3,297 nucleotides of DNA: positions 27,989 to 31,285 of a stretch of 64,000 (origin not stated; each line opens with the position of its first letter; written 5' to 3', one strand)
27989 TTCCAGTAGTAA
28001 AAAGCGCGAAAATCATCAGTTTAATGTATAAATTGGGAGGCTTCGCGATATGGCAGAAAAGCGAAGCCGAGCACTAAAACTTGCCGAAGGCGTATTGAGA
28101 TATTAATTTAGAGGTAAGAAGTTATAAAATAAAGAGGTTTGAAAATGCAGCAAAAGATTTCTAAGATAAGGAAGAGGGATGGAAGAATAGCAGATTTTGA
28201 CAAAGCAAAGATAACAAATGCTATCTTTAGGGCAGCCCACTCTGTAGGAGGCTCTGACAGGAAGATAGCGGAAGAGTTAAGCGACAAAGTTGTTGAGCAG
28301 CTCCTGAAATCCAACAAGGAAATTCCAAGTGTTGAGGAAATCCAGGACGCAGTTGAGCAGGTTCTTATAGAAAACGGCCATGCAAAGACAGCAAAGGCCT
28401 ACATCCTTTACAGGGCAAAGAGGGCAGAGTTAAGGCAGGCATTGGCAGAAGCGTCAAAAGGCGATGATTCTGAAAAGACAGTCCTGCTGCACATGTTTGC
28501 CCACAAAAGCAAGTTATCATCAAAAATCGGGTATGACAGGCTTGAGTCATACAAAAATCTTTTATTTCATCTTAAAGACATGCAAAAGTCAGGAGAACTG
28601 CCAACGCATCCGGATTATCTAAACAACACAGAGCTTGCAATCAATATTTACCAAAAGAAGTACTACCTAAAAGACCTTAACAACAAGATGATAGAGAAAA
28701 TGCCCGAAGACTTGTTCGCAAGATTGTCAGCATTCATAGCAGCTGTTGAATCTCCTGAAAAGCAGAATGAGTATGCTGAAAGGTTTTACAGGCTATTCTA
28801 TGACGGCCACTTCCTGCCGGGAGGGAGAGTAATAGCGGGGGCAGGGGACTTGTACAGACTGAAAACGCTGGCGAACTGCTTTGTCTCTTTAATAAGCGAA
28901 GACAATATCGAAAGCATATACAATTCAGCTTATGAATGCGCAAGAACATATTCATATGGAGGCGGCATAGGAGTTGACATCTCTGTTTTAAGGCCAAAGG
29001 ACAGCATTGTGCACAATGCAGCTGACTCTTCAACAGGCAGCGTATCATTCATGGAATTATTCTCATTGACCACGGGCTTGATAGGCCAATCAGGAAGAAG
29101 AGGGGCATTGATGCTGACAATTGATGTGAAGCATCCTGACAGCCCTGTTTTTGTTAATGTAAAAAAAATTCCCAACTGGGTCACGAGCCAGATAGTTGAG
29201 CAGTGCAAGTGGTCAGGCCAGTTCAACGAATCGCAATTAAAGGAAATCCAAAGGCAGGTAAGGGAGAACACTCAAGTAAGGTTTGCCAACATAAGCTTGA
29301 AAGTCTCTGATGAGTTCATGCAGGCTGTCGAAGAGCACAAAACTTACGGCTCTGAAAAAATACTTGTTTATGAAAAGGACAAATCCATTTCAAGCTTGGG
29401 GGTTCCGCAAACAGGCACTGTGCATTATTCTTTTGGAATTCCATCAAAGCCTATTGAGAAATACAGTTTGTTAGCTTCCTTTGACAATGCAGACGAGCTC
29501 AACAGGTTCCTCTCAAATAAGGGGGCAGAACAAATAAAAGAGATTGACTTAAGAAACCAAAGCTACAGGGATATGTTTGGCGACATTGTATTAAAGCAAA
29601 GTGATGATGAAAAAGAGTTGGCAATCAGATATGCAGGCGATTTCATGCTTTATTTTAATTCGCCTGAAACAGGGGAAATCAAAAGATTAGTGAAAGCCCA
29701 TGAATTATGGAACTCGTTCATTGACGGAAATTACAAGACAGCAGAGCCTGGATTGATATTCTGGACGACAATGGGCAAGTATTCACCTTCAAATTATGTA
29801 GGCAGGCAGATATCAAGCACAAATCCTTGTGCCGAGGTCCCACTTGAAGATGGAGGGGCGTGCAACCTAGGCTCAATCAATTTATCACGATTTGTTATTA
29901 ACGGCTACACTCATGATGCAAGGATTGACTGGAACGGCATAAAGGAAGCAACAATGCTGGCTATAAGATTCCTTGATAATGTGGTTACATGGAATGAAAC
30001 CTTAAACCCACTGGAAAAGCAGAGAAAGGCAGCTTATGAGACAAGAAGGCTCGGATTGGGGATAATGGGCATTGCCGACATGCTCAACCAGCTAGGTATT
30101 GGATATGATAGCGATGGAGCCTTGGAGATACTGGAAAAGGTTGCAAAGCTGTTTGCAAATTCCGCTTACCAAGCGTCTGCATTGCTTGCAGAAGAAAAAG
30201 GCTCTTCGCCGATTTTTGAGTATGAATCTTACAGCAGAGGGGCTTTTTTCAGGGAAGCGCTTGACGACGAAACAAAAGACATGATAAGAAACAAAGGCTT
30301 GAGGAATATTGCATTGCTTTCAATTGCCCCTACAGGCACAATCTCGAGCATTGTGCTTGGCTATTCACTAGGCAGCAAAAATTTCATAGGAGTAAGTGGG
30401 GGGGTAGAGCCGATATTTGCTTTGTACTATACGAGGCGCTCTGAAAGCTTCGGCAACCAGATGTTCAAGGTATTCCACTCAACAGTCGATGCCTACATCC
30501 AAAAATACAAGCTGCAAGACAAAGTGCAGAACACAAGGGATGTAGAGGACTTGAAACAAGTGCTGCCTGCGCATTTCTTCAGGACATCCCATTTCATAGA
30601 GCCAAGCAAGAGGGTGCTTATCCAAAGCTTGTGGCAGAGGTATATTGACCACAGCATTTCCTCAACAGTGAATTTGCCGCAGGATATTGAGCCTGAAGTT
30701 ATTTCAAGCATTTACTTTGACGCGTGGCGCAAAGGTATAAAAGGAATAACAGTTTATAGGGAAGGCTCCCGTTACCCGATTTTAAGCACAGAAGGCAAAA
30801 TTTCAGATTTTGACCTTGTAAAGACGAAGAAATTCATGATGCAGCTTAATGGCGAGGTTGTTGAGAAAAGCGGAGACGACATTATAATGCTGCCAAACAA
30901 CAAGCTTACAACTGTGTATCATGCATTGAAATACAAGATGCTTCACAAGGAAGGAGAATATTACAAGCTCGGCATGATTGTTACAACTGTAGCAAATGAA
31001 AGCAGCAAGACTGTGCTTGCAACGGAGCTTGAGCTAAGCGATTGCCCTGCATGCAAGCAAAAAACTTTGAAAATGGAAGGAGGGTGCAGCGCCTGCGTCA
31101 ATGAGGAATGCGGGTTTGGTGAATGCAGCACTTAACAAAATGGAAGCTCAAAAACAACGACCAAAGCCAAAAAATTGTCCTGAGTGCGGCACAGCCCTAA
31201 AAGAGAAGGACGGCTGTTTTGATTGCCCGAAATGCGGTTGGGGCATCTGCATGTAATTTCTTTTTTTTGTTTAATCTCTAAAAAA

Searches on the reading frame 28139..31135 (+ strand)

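Call 83: search_protein_families(library=pfam, proteins=[window:28139-31135:+], max_evalue=0.00001)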
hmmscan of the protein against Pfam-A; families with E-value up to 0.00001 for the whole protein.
window:28139-31135:+ (998 aa): 3 families
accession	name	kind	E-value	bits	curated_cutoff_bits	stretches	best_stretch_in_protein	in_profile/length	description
PF02867.20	Ribonuc_red_lgC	-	2.1e-98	330.7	23.9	2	509-873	156-523/523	Ribonucleotide reductase, barrel domain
PF03477.21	ATP-cone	-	1.9e-25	89.7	25.8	1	9-96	2-87/88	ATP cone domain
PF00317.26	Ribonuc_red_lgN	-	4.5e-12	46.3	28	1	163-236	3-73/77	Ribonucleotide reductase, all-alpha domain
